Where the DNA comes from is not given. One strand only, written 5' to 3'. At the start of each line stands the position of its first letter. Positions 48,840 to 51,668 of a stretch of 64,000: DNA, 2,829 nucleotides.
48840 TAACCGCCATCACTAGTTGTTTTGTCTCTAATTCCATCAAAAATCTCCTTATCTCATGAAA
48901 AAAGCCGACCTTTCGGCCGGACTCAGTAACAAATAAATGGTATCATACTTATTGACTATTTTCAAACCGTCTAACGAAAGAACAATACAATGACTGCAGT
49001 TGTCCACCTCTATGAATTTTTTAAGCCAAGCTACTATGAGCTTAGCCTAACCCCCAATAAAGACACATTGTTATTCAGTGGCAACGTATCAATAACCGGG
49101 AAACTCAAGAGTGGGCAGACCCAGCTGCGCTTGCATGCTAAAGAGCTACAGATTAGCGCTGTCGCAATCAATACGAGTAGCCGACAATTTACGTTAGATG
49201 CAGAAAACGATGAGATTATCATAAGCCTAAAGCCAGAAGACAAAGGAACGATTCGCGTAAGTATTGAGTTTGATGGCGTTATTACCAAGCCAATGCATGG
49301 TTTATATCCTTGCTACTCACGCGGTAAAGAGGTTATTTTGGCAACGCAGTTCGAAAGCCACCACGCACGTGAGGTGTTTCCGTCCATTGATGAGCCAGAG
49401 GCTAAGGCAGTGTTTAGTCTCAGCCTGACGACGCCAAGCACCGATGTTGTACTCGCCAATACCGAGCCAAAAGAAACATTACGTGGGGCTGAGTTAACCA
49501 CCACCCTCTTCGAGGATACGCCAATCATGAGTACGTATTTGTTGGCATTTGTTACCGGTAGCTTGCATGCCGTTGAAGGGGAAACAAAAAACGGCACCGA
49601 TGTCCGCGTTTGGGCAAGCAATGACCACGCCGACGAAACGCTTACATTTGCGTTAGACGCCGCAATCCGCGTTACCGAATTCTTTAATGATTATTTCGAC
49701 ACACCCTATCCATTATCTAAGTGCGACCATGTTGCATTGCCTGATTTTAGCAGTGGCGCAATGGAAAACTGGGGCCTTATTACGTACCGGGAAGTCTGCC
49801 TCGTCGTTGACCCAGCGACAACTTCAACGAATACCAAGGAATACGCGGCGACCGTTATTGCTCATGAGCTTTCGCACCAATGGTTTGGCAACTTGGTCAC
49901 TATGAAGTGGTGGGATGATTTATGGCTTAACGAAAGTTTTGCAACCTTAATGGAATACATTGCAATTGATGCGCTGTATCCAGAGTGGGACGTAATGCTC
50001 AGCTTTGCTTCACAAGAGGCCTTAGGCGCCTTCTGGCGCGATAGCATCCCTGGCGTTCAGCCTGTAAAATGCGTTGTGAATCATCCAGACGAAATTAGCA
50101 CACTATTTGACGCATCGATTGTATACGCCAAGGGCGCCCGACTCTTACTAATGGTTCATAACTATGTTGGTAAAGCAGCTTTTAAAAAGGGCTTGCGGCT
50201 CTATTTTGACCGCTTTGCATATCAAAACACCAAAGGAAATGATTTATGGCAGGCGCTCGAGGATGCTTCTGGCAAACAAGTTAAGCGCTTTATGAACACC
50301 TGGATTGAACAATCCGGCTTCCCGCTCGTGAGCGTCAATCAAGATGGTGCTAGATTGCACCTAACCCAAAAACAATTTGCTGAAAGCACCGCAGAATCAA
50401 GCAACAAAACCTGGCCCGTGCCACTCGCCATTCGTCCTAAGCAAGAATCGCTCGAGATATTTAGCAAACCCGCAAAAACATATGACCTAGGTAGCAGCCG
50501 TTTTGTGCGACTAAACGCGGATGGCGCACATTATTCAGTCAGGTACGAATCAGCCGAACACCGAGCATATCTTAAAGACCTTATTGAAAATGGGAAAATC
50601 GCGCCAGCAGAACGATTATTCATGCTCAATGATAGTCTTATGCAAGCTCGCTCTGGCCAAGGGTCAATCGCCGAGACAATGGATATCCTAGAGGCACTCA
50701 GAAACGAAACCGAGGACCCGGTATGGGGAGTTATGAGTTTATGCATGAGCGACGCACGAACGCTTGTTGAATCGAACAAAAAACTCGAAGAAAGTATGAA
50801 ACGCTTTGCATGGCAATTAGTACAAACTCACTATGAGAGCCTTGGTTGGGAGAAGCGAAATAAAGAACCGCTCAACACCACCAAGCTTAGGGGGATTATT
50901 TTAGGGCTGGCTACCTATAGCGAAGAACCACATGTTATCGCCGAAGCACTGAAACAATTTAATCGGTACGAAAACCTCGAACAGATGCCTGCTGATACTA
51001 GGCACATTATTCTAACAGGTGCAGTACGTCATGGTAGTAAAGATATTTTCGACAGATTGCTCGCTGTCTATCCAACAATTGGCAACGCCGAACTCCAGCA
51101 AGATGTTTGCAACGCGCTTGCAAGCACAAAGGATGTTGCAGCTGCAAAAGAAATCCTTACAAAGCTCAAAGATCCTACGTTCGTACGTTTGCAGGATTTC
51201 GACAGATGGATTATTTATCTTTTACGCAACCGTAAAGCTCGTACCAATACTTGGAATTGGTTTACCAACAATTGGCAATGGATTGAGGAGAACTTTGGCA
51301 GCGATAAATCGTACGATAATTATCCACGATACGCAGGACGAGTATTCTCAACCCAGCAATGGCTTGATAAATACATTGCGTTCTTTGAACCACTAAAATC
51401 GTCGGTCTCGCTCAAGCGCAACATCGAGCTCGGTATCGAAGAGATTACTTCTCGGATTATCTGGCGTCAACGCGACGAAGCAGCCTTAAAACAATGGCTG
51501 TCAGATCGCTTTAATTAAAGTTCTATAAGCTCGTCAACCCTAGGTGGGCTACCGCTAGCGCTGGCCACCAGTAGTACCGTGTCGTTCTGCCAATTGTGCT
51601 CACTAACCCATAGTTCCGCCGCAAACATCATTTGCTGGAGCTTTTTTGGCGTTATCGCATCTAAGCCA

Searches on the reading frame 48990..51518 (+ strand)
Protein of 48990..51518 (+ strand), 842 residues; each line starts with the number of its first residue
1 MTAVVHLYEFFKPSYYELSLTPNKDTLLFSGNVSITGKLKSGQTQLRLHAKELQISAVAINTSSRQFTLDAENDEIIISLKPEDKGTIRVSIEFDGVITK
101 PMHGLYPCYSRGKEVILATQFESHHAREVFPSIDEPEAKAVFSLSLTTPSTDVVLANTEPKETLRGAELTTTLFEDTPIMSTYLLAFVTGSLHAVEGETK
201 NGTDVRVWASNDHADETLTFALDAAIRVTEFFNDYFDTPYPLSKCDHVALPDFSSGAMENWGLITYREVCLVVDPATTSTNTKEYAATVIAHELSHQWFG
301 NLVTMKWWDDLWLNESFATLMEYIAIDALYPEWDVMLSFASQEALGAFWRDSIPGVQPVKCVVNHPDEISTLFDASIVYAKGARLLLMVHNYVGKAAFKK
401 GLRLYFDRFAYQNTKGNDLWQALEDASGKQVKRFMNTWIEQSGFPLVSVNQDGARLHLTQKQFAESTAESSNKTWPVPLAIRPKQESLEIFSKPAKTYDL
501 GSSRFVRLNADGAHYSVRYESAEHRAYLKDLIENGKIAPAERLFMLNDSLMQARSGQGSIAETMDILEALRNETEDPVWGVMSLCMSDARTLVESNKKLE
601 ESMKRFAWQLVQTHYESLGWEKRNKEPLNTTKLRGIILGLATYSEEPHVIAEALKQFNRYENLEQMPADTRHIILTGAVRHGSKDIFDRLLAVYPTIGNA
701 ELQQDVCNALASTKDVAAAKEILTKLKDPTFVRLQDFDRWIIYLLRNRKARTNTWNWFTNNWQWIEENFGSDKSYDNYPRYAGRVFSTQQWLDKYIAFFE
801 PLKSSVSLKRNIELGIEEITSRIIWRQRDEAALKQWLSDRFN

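Call 7: search_protein_families(library=pfam, proteins=[window:48990-51518:+])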
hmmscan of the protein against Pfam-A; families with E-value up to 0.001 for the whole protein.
window:48990-51518:+ (842 aa): 3 families
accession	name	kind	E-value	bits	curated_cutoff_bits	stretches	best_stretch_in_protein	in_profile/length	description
PF01433.26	Peptidase_M1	-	2.6e-84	282.7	27.7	1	220-438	1-218/218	Peptidase family M1 domain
PF11838.14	ERAP1_C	-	7.1e-52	177.2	38.2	1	508-820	4-317/318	ERAP1-like C-terminal domain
PF17900.6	Peptidase_M1_N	-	3.9e-40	138.4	25.8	1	12-184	1-186/186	Peptidase M1 N-terminal domain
